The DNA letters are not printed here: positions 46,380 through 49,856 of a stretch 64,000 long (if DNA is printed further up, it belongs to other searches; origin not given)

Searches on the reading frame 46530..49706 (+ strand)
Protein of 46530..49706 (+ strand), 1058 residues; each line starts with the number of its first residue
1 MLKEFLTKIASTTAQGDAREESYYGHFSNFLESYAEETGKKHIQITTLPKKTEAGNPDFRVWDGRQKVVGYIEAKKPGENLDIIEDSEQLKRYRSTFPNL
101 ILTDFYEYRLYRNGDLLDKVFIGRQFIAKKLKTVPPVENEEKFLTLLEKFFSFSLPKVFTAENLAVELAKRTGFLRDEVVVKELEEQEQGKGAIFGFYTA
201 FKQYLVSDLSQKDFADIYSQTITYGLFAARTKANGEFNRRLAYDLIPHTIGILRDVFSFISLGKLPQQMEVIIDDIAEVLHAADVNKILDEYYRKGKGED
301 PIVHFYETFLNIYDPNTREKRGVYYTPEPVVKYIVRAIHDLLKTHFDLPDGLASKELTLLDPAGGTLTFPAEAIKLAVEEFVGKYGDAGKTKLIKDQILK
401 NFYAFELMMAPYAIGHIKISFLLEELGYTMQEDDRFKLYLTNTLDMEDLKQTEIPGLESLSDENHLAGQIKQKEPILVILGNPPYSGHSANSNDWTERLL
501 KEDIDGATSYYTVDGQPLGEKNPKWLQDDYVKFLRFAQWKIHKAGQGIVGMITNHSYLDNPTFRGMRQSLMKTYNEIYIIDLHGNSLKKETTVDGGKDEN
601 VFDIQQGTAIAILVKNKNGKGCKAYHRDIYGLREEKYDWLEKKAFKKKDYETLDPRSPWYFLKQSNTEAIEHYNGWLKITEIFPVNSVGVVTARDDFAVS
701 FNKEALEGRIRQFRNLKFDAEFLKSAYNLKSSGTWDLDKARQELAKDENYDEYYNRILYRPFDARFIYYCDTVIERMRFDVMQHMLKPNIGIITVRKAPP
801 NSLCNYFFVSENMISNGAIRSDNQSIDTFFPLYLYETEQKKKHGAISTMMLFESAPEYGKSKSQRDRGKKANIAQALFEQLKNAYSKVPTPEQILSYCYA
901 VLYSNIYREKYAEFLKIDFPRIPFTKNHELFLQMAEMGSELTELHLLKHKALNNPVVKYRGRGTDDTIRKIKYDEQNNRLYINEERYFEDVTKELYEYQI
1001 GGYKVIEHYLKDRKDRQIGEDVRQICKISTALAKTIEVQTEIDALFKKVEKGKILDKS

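Call 53: search_protein_families(library=pfam, proteins=[window:46530-49706:+], max_evalue=0.0001)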
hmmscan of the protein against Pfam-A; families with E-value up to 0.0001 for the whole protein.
window:46530-49706:+ (1058 aa): 3 families
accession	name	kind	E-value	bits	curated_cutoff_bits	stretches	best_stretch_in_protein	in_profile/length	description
PF18135.7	Type_ISP_C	-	2e-76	257.8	25.9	1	681-1021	1-320/342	Type ISP C-terminal specificity domain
PF02384.22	N6_Mtase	-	1.3e-06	28.4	20.4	1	300-492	4-142/311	N-6 DNA Methylase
PF07669.17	Eco57I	-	1.4e-05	25.7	25.3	1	418-584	17-167/171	Eco57I restriction-modification methylase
